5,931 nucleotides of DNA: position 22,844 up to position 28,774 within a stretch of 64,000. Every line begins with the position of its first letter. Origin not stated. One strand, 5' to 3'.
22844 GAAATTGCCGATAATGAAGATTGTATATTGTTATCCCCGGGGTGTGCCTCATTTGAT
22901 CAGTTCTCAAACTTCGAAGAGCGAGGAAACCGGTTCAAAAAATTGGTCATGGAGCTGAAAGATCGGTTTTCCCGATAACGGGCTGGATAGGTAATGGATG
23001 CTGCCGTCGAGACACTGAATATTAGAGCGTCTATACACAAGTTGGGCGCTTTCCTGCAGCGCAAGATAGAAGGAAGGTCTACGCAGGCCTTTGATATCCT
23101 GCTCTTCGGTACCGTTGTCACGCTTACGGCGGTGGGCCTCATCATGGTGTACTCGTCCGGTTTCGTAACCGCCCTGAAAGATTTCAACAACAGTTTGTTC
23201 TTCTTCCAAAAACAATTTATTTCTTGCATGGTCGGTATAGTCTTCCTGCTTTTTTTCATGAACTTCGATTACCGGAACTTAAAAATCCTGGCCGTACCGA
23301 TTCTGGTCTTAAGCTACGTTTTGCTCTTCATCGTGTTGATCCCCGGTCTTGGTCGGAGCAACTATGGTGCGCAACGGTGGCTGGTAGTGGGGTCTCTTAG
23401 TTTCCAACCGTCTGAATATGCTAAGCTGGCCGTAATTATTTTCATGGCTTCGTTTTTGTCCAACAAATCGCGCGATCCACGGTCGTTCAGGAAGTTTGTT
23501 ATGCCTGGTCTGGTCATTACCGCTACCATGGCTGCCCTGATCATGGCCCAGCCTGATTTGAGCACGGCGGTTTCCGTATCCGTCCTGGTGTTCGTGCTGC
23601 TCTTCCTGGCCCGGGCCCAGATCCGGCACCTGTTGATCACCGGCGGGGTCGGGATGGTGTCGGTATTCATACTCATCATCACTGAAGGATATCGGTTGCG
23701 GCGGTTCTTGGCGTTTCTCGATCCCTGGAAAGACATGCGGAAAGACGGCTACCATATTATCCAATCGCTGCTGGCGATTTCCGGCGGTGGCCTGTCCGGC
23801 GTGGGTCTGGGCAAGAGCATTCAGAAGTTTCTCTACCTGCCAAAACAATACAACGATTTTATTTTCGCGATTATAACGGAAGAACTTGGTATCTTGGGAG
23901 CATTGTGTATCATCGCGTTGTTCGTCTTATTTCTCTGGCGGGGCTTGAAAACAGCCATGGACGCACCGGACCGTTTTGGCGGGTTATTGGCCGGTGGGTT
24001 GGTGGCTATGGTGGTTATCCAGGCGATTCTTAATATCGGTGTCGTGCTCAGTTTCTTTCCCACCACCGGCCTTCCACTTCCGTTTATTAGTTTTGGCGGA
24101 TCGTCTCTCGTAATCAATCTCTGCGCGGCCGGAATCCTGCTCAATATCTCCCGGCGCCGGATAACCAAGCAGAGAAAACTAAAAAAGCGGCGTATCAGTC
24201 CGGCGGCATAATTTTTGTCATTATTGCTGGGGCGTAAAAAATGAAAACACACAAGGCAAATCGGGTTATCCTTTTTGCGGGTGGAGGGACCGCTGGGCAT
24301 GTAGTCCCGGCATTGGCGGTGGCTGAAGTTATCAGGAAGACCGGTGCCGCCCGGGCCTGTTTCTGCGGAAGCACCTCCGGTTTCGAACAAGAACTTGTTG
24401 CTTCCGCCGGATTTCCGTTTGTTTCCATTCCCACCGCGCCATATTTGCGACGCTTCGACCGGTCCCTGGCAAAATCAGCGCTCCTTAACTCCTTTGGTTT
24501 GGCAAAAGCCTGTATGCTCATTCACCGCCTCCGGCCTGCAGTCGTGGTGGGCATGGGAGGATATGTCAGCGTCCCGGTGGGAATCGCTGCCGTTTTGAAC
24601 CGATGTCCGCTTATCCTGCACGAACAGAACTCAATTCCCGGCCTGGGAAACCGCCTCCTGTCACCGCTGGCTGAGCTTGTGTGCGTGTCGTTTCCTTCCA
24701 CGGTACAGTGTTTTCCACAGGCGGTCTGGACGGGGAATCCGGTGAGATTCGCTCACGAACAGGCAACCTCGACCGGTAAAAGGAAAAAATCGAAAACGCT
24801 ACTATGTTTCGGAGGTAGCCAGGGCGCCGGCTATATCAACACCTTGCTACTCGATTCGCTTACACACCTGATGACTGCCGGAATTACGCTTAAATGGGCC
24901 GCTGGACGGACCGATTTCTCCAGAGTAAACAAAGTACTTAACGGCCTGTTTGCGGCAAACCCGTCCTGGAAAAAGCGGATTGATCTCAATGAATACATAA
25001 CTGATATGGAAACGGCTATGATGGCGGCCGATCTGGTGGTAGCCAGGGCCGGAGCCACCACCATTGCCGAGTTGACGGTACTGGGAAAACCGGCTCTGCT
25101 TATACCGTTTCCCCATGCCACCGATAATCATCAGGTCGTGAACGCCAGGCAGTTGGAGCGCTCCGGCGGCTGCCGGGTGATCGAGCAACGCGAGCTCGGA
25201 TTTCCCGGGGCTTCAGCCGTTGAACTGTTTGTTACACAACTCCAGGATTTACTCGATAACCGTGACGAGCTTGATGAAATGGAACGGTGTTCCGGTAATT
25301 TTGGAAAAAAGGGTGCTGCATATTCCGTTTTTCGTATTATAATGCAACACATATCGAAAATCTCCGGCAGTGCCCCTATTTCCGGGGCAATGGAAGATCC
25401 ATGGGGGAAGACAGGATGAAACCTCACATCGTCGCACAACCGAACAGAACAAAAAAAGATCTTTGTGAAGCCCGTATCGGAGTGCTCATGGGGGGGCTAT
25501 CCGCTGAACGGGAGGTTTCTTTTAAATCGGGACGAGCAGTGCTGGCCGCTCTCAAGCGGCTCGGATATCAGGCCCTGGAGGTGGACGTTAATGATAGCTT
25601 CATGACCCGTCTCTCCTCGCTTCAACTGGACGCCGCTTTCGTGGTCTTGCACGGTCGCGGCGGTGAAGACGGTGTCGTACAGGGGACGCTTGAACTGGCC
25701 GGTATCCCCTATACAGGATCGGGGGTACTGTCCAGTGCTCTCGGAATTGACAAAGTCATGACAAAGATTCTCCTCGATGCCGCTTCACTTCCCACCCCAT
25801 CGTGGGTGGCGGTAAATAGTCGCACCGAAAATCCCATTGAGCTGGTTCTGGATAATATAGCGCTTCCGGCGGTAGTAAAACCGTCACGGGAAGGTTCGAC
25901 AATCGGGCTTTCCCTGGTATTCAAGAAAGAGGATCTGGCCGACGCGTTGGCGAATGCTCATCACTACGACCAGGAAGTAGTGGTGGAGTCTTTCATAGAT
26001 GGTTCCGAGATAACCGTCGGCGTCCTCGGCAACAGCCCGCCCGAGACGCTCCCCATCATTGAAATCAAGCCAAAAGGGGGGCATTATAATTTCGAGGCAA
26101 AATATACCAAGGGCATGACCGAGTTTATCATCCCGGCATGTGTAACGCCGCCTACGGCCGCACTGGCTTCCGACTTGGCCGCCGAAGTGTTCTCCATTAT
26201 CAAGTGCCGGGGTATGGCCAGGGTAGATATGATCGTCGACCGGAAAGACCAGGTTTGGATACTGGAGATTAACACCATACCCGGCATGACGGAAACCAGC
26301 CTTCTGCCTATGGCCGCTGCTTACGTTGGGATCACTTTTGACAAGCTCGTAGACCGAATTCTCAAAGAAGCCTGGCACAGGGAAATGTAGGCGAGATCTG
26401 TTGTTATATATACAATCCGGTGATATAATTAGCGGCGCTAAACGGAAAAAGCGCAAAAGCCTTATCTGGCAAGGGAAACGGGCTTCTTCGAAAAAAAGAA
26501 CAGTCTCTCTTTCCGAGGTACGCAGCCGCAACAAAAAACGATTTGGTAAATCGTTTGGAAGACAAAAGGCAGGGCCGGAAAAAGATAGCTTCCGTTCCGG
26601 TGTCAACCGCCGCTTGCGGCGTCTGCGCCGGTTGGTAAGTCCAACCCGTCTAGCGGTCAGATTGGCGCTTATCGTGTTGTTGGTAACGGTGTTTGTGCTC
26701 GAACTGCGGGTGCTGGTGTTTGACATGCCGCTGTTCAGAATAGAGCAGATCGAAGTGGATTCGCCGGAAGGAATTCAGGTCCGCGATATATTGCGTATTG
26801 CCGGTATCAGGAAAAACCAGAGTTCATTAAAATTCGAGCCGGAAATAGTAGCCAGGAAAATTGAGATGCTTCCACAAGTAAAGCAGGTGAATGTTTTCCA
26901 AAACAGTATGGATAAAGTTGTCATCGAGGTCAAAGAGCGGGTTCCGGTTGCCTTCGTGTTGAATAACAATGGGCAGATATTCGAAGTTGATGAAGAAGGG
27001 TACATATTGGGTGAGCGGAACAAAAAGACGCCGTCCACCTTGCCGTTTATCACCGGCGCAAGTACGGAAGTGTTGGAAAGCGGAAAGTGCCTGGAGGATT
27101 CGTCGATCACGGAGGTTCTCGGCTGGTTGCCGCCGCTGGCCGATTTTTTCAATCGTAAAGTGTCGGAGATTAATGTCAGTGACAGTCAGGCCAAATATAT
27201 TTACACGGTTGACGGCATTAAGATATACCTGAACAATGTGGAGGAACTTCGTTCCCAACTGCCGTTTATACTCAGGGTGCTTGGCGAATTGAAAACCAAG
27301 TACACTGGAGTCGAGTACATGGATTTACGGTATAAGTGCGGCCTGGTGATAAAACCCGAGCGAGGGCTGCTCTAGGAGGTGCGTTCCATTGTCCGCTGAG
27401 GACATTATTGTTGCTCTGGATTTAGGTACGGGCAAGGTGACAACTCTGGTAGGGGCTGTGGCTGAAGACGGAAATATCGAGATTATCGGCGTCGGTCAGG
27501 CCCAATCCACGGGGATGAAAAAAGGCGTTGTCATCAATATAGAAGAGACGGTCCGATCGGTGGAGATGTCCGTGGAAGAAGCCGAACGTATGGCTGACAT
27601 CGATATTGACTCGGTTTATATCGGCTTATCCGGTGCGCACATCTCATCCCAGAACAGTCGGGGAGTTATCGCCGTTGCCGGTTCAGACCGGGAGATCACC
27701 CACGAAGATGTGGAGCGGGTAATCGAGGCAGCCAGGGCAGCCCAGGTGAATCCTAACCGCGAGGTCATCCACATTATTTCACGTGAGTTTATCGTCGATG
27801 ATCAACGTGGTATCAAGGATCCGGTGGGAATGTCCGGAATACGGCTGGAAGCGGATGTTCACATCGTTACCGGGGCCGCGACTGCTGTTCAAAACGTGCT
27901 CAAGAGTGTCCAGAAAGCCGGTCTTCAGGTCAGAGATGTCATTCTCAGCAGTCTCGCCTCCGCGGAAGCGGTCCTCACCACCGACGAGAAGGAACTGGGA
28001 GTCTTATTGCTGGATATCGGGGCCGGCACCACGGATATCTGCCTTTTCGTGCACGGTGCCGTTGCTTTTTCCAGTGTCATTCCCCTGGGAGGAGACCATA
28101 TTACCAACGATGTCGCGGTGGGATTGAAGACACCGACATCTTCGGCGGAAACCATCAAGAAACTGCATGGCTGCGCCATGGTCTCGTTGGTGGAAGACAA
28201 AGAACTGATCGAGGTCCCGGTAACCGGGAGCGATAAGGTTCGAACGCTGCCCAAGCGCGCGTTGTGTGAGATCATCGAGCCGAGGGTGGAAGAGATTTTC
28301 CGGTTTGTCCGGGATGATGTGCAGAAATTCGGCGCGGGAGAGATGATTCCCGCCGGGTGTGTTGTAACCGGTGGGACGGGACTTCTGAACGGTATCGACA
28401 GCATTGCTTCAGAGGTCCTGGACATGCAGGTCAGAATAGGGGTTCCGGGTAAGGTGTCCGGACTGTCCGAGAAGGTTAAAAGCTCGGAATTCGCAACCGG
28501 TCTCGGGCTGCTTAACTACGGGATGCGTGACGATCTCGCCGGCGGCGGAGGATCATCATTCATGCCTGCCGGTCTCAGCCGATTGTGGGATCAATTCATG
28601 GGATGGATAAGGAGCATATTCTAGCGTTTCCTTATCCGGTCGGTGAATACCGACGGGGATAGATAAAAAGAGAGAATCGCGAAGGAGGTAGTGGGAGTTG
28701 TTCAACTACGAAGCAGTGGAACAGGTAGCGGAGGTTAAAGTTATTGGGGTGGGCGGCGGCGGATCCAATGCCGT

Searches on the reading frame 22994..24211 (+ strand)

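Call 18: search_protein_families(library=pfam, proteins=[window:22994-24211:+], max_evalue=0.001)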
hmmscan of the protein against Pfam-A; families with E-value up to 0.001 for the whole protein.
window:22994-24211:+ (405 aa): 1 family
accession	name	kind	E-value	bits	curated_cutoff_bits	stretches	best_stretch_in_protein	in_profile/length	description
PF01098.24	FTSW_RODA_SPOVE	-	1.4e-107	360.2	26.4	1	36-388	3-353/356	Cell cycle protein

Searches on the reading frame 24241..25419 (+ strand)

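Call 18: search_protein_families(library=pfam, proteins=[window:24241-25419:+], max_evalue=0.001)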
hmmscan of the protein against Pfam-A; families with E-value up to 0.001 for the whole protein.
window:24241-25419:+ (392 aa): 4 families
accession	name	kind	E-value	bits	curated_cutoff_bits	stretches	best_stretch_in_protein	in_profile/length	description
PF04101.22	Glyco_tran_28_C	-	3e-32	112.4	22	1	186-359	1-162/166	Glycosyltransferase family 28 C-terminal domain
PF03033.26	Glyco_transf_28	-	8.1e-32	110.6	26.2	1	10-146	1-136/139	Glycosyltransferase family 28 N-terminal domain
PF13528.12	Glyco_trans_1_3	-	0.00018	21.3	25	1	250-319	246-309/322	Glycosyl transferase family 1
PF13579.12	Glyco_trans_4_4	-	0.00022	22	29.7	1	27-145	10-118/158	Glycosyl transferase 4-like domain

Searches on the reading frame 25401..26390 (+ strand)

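Call 18: search_protein_families(library=pfam, proteins=[window:25401-26390:+], max_evalue=0.001)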
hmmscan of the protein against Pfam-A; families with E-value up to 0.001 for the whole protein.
window:25401-26390:+ (329 aa): 8 families
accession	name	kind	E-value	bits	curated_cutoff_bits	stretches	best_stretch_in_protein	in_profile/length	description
PF07478.18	Dala_Dala_lig_C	-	2.6e-56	190.8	24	1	124-321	1-203/204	D-ala D-ala ligase C-terminus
PF01820.27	Dala_Dala_lig_N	-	5.4e-21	75.8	34.6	2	74-107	88-121/121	D-ala D-ala ligase N-terminus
PF02222.28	ATP-grasp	-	1.1e-09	38.6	27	1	125-290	3-159/179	ATP-grasp domain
PF02655.19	ATP-grasp_3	-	2.4e-06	28.2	23.2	1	117-292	3-155/160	ATP-grasp domain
PF03133.20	TTL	-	0.00013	21.8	20.1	1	262-300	227-265/292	Tubulin-tyrosine ligase family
PF13535.11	ATP-grasp_4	-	0.00016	21.8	27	1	154-292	2-150/160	ATP-grasp domain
PF02786.22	CPSase_L_D2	-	0.00046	20.2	19.8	0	117-292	1-178/211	Carbamoyl-phosphate synthase L chain, ATP binding domain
PF01071.24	GARS_A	-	0.00047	20.5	27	1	117-209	2-99/194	Phosphoribosylglycinamide synthetase, ATP-grasp (A) domain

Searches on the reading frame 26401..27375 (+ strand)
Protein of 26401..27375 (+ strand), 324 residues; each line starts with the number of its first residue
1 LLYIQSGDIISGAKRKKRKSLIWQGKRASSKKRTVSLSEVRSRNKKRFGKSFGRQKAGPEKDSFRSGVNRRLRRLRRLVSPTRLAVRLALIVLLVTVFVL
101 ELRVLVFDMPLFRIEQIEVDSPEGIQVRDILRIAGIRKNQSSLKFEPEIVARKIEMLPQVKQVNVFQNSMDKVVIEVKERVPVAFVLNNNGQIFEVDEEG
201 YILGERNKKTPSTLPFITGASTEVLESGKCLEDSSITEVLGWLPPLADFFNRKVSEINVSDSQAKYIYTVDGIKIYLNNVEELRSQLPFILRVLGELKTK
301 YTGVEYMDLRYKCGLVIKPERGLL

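Call 18: search_protein_families(library=pfam, proteins=[window:26401-27375:+], max_evalue=0.001)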
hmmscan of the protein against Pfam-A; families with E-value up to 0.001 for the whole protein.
window:26401-27375:+ (324 aa): 2 families
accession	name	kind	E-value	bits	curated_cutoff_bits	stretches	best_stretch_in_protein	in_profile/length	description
PF03799.20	FtsQ_DivIB_C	-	1.4e-09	39.3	21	1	187-310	4-114/114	Cell division protein FtsQ/DivIB, C-terminal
PF08478.15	POTRA_1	-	5.2e-09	36.7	23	1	112-180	1-69/69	POTRA domain, FtsQ-type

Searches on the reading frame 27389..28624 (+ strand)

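Call 19: search_protein_families(library=pfam, proteins=[window:27389-28624:+], max_evalue=0.001)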
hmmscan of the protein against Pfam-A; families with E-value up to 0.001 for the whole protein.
window:27389-28624:+ (411 aa): 6 families
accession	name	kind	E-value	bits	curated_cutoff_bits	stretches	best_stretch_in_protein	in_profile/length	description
PF14450.12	FtsA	-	3.6e-40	137.7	31.8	2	207-373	2-127/127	Cell division protein FtsA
PF02491.25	SHS2_FTSA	-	4.9e-33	113.8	25.4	1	82-161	1-79/79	SHS2 domain inserted in FTSA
PF06723.19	MreB_Mbl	-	5e-12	45.7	27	1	170-351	112-304/327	MreB/Mbl protein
PF11104.14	PilM_2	-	2.3e-07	30.5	27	1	157-259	128-236/340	Type IV pilus assembly protein PilM;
PF06277.17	EutA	-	0.00015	21.3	27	1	176-242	118-182/475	Ethanolamine utilisation protein EutA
PF25216.1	Volactin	-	0.00054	20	35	0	208-345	171-292/321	Volactin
